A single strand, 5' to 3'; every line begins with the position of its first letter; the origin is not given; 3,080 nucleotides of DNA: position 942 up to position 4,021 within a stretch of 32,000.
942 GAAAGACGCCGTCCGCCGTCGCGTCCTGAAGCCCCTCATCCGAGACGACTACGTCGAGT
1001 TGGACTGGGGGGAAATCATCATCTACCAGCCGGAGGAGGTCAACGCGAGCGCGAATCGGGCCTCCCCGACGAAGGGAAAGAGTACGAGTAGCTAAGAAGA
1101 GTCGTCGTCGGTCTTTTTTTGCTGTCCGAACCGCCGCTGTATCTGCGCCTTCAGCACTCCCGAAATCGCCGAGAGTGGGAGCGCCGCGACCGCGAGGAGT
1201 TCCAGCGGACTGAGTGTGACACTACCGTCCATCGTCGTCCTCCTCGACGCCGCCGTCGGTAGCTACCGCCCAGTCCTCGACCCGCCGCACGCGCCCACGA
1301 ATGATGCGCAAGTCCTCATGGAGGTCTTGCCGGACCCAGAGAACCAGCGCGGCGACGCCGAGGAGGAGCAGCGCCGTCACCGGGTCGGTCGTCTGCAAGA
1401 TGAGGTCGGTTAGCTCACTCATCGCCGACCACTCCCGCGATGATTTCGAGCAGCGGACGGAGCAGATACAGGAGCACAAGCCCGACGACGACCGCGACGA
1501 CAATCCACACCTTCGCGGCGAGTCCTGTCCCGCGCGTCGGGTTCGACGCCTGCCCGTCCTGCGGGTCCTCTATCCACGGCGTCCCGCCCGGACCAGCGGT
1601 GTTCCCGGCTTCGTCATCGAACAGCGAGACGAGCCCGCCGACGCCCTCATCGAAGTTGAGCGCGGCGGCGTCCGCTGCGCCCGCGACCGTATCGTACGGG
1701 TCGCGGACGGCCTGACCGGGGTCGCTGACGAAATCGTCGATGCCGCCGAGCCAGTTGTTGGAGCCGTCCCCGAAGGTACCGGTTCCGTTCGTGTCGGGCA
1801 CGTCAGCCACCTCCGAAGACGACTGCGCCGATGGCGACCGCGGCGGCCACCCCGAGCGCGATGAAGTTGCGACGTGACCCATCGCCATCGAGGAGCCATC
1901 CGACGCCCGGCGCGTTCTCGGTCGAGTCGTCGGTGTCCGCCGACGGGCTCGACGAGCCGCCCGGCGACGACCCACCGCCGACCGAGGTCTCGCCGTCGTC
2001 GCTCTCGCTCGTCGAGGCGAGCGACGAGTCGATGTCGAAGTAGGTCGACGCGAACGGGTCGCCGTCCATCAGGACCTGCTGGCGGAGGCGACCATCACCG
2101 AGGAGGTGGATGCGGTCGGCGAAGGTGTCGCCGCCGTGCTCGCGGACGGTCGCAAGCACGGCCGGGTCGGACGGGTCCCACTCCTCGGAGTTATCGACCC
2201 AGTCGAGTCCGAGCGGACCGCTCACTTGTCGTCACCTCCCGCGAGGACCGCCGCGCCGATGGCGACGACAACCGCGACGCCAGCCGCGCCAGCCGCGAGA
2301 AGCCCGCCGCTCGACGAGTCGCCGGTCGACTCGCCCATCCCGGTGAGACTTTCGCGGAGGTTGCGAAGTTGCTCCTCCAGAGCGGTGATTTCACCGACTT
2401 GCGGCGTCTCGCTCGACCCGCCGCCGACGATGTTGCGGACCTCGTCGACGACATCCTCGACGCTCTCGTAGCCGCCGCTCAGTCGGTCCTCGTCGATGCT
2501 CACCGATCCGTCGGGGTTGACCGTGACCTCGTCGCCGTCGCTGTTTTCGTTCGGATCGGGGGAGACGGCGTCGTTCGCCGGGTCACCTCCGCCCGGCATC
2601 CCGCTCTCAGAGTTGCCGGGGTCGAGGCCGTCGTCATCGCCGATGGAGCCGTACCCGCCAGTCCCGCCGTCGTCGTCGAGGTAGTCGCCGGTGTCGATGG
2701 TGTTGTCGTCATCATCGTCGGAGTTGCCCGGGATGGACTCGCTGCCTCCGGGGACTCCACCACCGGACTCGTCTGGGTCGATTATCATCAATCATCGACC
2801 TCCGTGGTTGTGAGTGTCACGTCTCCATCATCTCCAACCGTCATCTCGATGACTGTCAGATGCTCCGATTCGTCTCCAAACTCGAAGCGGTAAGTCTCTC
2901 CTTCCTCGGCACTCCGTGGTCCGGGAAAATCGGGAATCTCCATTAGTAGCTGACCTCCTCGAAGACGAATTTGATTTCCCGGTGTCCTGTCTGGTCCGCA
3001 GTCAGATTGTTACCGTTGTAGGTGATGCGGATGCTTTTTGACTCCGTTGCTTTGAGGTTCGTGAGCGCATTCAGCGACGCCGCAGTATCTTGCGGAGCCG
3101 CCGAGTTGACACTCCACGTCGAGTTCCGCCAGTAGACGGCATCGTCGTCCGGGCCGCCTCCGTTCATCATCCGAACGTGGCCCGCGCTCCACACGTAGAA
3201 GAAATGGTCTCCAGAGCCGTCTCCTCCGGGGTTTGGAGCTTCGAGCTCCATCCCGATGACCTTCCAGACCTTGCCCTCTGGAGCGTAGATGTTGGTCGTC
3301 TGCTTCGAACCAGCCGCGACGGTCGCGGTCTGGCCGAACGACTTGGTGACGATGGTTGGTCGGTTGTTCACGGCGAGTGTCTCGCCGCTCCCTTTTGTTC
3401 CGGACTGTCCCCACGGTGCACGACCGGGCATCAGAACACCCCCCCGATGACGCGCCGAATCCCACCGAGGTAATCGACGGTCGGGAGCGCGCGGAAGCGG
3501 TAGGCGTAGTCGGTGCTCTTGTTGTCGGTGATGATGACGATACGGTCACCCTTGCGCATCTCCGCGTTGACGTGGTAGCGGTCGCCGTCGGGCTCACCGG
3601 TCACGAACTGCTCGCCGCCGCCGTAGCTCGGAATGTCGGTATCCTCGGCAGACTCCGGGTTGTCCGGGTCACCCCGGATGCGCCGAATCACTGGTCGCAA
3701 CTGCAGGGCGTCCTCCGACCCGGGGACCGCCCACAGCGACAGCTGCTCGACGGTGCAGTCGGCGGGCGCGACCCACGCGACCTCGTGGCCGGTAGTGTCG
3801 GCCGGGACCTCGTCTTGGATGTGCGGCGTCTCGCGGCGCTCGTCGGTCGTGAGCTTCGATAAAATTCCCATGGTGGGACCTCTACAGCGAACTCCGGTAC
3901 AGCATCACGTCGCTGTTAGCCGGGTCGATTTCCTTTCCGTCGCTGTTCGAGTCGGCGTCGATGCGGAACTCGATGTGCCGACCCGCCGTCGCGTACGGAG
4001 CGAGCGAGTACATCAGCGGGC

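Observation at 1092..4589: Ten-gene minus-strand chain with near-complete start/stop overlap: candidate virion morphogenesis operon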

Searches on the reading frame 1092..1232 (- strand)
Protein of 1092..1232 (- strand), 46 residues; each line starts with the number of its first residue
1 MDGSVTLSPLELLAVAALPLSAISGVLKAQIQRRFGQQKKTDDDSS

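Call 6: search_protein_families(library=pfam, max_evalue=1, proteins=[window:1092-1232:-])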
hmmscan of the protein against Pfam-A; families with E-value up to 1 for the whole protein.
window:1092-1232:- (46 aa): 0 families

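Call 7: search_protein_families(library=phrogs, max_evalue=1, proteins=[window:1092-1232:-])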
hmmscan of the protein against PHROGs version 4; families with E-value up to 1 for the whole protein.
window:1092-1232:- (46 aa): 0 families

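Call 78: search_protein_families(library=ncbifam, max_evalue=0.1, proteins=[window:1092-1232:-])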
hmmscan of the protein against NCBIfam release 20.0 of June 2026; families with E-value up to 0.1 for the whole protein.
window:1092-1232:- (46 aa): 0 families

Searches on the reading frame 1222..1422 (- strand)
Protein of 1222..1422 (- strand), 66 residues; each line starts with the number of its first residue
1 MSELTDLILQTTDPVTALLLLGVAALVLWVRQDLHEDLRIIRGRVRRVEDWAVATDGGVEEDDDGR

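Call 6: search_protein_families(library=pfam, max_evalue=1, proteins=[window:1222-1422:-])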
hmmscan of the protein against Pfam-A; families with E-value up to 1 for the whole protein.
window:1222-1422:- (66 aa): 1 family
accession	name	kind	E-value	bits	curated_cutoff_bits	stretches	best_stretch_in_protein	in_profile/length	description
PF19590.4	TrbL_3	-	0.088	12.1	23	1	7-35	150-178/379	TrbL/VirB6 plasmid conjugal transfer like protein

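Call 7: search_protein_families(library=phrogs, max_evalue=1, proteins=[window:1222-1422:-])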
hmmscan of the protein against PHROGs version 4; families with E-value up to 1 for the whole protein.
window:1222-1422:- (66 aa): 0 families

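Call 78: search_protein_families(library=ncbifam, max_evalue=0.1, proteins=[window:1222-1422:-])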
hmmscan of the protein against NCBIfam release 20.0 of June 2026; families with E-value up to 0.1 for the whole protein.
window:1222-1422:- (66 aa): 0 families

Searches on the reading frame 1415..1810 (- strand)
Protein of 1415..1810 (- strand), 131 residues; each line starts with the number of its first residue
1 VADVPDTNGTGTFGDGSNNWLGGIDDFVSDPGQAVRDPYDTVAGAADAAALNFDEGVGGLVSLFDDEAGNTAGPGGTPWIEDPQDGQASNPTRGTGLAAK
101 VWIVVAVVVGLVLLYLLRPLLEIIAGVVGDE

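Call 6: search_protein_families(library=pfam, max_evalue=1, proteins=[window:1415-1810:-])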
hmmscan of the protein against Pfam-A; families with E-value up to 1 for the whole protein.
window:1415-1810:- (131 aa): 0 families

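Call 7: search_protein_families(library=phrogs, max_evalue=1, proteins=[window:1415-1810:-])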
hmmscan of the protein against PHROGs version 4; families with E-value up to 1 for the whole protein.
window:1415-1810:- (131 aa): 2 families
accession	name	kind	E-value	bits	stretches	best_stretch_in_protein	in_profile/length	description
phrog_2238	-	unknown function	0.17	13.3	1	92-114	43-65/72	-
phrog_386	-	unknown function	0.84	11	0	102-118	2-18/64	-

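Call 78: search_protein_families(library=ncbifam, max_evalue=0.1, proteins=[window:1415-1810:-])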
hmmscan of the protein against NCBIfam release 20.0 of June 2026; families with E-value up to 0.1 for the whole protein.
window:1415-1810:- (131 aa): 0 families

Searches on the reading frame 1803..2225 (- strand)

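Call 6: search_protein_families(library=pfam, max_evalue=1, proteins=[window:1803-2225:-])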
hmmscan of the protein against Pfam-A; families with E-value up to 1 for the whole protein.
window:1803-2225:- (140 aa): 2 families
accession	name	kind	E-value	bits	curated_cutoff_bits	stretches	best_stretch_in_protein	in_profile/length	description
PF10518.14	TAT_signal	-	0.19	12.2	22.7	1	117-132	3-20/21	TAT (twin-arginine translocation) pathway signal sequence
PF10399.14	UCR_Fe-S_N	-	0.29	11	24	1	114-135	7-28/41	Ubiquitinol-cytochrome C reductase Fe-S subunit TAT signal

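Call 7: search_protein_families(library=phrogs, max_evalue=1, proteins=[window:1803-2225:-])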
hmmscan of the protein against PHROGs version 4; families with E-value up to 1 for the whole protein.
window:1803-2225:- (140 aa): 0 families

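Call 78: search_protein_families(library=ncbifam, max_evalue=0.1, proteins=[window:1803-2225:-])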
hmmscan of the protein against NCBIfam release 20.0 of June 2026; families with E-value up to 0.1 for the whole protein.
window:1803-2225:- (140 aa): 0 families

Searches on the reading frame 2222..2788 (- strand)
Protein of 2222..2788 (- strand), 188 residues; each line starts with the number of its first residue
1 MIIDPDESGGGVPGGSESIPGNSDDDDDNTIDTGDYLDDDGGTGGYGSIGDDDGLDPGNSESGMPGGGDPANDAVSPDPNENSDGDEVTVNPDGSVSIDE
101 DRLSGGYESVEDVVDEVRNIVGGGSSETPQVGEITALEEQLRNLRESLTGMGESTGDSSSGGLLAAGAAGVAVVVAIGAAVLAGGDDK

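Call 6: search_protein_families(library=pfam, max_evalue=1, proteins=[window:2222-2788:-])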
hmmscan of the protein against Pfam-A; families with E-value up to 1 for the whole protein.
window:2222-2788:- (188 aa): 0 families

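Call 7: search_protein_families(library=phrogs, max_evalue=1, proteins=[window:2222-2788:-])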
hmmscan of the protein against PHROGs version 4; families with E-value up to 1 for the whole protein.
window:2222-2788:- (188 aa): 1 family
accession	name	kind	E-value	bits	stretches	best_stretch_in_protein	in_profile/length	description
phrog_991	-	tail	0.0038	15.8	1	108-184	209-298/1966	tail length tape measure protein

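Call 78: search_protein_families(library=ncbifam, max_evalue=0.1, proteins=[window:2222-2788:-])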
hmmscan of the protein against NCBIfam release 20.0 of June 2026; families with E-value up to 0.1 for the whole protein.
window:2222-2788:- (188 aa): 0 families

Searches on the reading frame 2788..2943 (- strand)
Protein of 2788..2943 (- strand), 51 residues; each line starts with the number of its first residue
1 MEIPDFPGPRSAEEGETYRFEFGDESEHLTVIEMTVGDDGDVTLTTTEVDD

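Call 6: search_protein_families(library=pfam, max_evalue=1, proteins=[window:2788-2943:-])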
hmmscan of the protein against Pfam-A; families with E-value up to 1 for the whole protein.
window:2788-2943:- (51 aa): 0 families

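Call 7: search_protein_families(library=phrogs, max_evalue=1, proteins=[window:2788-2943:-])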
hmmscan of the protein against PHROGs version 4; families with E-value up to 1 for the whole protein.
window:2788-2943:- (51 aa): 0 families

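Call 78: search_protein_families(library=ncbifam, max_evalue=0.1, proteins=[window:2788-2943:-])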
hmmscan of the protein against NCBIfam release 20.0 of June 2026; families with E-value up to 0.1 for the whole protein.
window:2788-2943:- (51 aa): 1 family
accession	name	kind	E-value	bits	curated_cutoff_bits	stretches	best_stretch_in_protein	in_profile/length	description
NF053582.1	motif_MiiA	domain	0.035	13.8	24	1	35-45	2-12/27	MiiA motif-containing surface protein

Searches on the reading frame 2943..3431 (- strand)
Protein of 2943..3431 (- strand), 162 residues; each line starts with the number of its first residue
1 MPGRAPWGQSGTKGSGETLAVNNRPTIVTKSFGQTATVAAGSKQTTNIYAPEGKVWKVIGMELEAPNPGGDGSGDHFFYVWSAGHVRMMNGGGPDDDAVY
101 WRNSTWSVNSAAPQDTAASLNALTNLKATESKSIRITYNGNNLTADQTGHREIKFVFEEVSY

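Call 6: search_protein_families(library=pfam, max_evalue=1, proteins=[window:2943-3431:-])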
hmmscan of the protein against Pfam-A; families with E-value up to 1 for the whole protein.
window:2943-3431:- (162 aa): 0 families

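Call 7: search_protein_families(library=phrogs, max_evalue=1, proteins=[window:2943-3431:-])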
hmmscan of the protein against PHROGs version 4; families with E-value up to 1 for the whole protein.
window:2943-3431:- (162 aa): 0 families

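Call 11: search_dna_similar(query=window:2943-3431:-, collection=phages, mode=protein, max_evalue=1)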
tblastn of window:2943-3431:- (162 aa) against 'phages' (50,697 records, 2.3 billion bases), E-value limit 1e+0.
No match.

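Call 22: find_homologous_proteins(query=window:2943-3431:-, max_evalue=0.001)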
Query window:2943-3431:- (162 aa): 3 proteins with E <= 0.001 among 51 candidates.
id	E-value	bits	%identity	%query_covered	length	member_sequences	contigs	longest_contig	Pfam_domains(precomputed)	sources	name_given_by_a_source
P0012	1.4e-104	365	100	100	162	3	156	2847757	-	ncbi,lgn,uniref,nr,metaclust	ncbi:hypothetical protein [Haloferax volcanii]|uniref:Uncharacterized protein n=2 Tax=Haloferax volc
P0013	4.7e-33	132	45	100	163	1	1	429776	-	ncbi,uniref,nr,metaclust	ncbi:hypothetical protein [Haloferax marisrubri]|uniref:Uncharacterized protein n=1 Tax=Haloferax ma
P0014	5.2e-27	113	41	100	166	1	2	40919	-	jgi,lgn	-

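Call 64: search_solved_structures(query=A3, max_evalue=10)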
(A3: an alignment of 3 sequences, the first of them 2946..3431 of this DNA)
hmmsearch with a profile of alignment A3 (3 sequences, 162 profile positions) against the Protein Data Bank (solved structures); distinct sequences matched with E-value up to 10: 0.

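Call 78: search_protein_families(library=ncbifam, max_evalue=0.1, proteins=[window:2943-3431:-])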
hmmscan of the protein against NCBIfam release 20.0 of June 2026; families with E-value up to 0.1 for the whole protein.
window:2943-3431:- (162 aa): 0 families

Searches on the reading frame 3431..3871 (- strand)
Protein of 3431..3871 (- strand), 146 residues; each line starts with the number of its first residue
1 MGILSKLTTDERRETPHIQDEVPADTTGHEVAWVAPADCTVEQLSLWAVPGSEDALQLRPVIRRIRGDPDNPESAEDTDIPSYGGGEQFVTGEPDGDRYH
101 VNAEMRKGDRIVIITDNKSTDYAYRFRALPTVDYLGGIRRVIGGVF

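Call 6: search_protein_families(library=pfam, max_evalue=1, proteins=[window:3431-3871:-])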
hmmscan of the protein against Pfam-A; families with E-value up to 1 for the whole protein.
window:3431-3871:- (146 aa): 1 family
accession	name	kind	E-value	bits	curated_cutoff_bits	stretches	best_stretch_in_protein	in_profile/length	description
PF05721.19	PhyH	-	0.021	15.5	22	1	31-113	128-194/213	Phytanoyl-CoA dioxygenase (PhyH)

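Call 7: search_protein_families(library=phrogs, max_evalue=1, proteins=[window:3431-3871:-])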
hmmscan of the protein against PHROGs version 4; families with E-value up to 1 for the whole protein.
window:3431-3871:- (146 aa): 1 family
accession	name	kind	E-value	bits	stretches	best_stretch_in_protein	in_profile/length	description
phrog_15775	-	unknown function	0.16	13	1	102-120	6-24/73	-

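Call 34: find_homologous_proteins(query=window:3431-3871:-, max_evalue=0.001)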
Query window:3431-3871:- (146 aa): 11 proteins with E <= 0.001 among 27 candidates.
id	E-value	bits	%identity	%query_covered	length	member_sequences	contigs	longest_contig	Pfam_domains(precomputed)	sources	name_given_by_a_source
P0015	9.6e-94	329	100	100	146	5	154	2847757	-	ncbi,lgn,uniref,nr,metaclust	ncbi:hypothetical protein [Haloferax volcanii]|uniref:Uncharacterized protein n=3 Tax=Haloferax volc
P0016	1.2e-74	267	81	100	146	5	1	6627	-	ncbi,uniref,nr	ncbi:hypothetical protein [Haloferax volcanii]|uniref:Uncharacterized protein n=1 Tax=Haloferax volc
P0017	2.0e-73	263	80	100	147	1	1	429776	-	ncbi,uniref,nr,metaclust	ncbi:hypothetical protein [Haloferax marisrubri]|uniref:Uncharacterized protein n=1 Tax=Haloferax ma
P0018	1.5e-51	192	62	99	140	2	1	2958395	-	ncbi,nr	ncbi:hypothetical protein DV707_07055 [Halobellus limi]|nr:hypothetical protein [Halobellus limi] QC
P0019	9.4e-49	183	63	98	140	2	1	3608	-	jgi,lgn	jgi:hypothetical protein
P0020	3.1e-39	152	53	99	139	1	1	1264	-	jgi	-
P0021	8.0e-39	151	52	100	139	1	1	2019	-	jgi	-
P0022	1.2e-38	150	53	100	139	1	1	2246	-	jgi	-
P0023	6.0e-33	132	49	99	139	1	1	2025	-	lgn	-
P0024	2.0e-31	127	49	99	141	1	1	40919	-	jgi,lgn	-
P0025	3.8e-29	119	46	98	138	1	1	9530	-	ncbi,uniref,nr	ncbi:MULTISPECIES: hypothetical protein [unclassified Haloferax]|uniref:hypothetical protein n=1 Tax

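Call 50: predict_structure(alignment_id=A2)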
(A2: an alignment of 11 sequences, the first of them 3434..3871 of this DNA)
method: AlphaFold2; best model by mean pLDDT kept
length: 146 residues; sequences in the alignment: 11
mean_pLDDT: 75.7   pTM: 0.70
mean pLDDT of the five models: 75.7, 74.1, 70.5, 69.2, 67.8
residues with pLDDT >= 90: 33; 70-90: 67; 50-70: 25; < 50: 21
segments of 3 or more residues with pLDDT < 50: 1-11, 137-146
pLDDT, mean of each block of 10 residues (from residue 1): 39 83 91 89 85 84 76 75 62 66 86 91 90 66 39
secondary structure, 60 per line:
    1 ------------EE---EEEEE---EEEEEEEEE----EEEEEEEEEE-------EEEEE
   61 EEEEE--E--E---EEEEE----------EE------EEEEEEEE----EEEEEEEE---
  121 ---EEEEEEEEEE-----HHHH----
elements in order: E18-22 E26-34 E39-48 E56-65 E75-79 E98-105 E110-117 E124-133 H139-142

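Call 53: fold_search(model_id=the predicted structure, library=pdb)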
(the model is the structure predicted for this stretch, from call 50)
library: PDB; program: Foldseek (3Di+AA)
matches with E <= 10: 1479; with E <= 0.001: 0
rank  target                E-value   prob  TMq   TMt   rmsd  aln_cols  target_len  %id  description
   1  1xe0_F                2.9e-03  1.00  0.36  0.44   6.0       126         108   10  The structure and function of Xenopus NO38-core, a histone binding chaperone in the nucleolus (released 2004-12-21)
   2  7rrm_A                3.4e-03  1.00  0.44  0.59   4.1       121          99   13  Structure of the human TMED1 (p24gamma1) Golgi dynamics Domain (released 2021-10-20)
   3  7wim_L                3.8e-03  0.99  0.35  0.46   5.3       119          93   11  Crystal structure of Arabidopsis thaliana FKBP43 N-terminal domain (released 2022-09-21)
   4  1p8j_H                5.5e-03  0.93  0.32  0.14   9.0       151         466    9  CRYSTAL STRUCTURE OF THE PROPROTEIN CONVERTASE FURIN (released 2003-07-08)
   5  5ehd_h                8.0e-03  1.00  0.38  0.47   5.5       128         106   11  Crystal structure of human nucleophosmin-core in complex with cytochrome c (released 2016-11-09)
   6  7wim_E                8.0e-03  0.99  0.36  0.47   5.3       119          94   10  Crystal structure of Arabidopsis thaliana FKBP43 N-terminal domain (released 2022-09-21)
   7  7wim_I                8.5e-03  0.99  0.36  0.48   5.2       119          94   10  Crystal structure of Arabidopsis thaliana FKBP43 N-terminal domain (released 2022-09-21)
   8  6hlb_A                8.5e-03  0.91  0.31  0.13   9.2       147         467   12  X-ray structure of furin in complex with the cyclic peptide c[succinyl-Phe-2-Nal-(Arg)4-Lys]-Arg-4-Amba (released 2019-02-06)
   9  9qws_A                8.9e-03  0.97  0.37  0.08   8.0       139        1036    9  Cryo-EM structure of the human UBR4/KCMF1/CALM1 complex (C-term dimer interface focused refinement) (released 2025-09-03)
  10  7vrp_A                9.4e-03  1.00  0.45  0.20   5.7       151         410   12  Structure of infectious bursal disease virus Gx strain (released 2022-03-30)
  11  9rkv_N                1.0e-02  1.00  0.45  0.15   4.8       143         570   12  Agrobacterium phage 7-7-1 tail fibers (released 2025-12-10)
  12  8x96_A                1.1e-02  0.99  0.44  0.34   6.9       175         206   11  Cryo-EM structure of enterovirus A71 A-particle in complex with Fab h1A6.2 (released 2024-09-04)
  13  7m54_I                1.1e-02  0.84  0.29  0.28   8.7       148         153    9  Crystallographic structure of a cubic crystal form of STMV grown from bromide (released 2021-12-15)
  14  9fid_A                1.2e-02  0.95  0.35  0.15   7.8       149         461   11  X-ray structure of furin (PCSK3) in complex with the PC1/3 (PCSK1) prodomain mutant R78K,R80A (released 2025-09-10)
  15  7m3r_L                1.2e-02  0.84  0.31  0.29   8.3       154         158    9  Crystallographic Structure of the Rhombohedral Crystal Form of STMV Grown from Bromide (released 2021-12-15)
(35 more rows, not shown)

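Call 63: search_solved_structures(query=A2, max_evalue=10)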
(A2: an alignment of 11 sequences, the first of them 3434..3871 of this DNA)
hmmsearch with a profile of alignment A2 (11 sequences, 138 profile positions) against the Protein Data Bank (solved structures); distinct sequences matched with E-value up to 10: 2.
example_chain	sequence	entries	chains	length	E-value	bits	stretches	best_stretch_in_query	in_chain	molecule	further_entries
4u5x_A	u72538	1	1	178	0.64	13.1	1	31-64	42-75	Rac-like GTP-binding protein 1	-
2j0v_A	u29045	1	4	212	1.4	12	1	31-63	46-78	RAC-LIKE GTP-BINDING PROTEIN ARAC7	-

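Call 78: search_protein_families(library=ncbifam, max_evalue=0.1, proteins=[window:3431-3871:-])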
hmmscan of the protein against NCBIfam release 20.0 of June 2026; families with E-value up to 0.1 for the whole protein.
window:3431-3871:- (146 aa): 0 families
